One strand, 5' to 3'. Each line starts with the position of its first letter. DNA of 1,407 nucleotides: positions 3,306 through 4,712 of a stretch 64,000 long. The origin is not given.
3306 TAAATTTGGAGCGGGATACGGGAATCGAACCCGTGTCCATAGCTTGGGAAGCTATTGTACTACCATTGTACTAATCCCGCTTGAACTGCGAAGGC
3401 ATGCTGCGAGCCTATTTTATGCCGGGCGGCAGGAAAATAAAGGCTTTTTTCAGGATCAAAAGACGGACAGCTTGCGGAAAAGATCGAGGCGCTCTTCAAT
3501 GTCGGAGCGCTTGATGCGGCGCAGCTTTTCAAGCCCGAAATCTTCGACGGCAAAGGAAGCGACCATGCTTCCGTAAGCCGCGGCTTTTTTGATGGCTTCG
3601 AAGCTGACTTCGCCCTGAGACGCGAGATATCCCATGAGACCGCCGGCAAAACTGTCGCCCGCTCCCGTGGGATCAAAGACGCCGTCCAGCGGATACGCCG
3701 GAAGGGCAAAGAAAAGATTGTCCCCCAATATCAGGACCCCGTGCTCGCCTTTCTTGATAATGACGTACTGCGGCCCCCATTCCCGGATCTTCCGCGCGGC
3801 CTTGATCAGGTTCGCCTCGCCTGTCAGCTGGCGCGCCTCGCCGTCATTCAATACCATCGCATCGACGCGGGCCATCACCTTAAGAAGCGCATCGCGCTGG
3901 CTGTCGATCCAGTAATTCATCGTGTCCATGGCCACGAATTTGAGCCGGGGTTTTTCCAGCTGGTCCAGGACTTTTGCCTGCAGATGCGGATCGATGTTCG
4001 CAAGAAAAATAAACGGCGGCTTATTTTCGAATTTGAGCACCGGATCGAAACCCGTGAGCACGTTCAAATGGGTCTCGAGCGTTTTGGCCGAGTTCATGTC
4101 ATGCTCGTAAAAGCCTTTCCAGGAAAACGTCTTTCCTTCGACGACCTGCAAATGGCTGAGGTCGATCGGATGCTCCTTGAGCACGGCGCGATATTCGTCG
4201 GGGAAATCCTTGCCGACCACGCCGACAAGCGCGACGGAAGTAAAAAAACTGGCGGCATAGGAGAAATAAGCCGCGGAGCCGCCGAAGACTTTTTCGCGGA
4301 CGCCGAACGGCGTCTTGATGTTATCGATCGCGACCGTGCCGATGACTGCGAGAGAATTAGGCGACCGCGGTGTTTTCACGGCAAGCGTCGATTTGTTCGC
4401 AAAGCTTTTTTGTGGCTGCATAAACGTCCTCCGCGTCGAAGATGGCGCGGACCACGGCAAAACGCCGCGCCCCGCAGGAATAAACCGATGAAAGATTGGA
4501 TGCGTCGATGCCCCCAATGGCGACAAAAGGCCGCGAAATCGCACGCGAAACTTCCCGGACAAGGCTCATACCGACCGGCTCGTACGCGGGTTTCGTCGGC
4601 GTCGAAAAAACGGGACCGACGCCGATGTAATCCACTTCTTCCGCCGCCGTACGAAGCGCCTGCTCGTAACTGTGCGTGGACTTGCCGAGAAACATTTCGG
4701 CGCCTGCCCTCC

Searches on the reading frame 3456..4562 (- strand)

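Call 96: search_protein_families(library=pfam, proteins=[window:3456-4562:-], max_evalue=0.00001)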
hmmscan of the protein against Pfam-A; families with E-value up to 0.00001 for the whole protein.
window:3456-4562:- (368 aa): 1 family
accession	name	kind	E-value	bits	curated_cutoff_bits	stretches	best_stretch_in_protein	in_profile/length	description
PF00294.29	PfkB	-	3.3e-26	92.8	25.8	1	90-343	32-294/302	pfkB family carbohydrate kinase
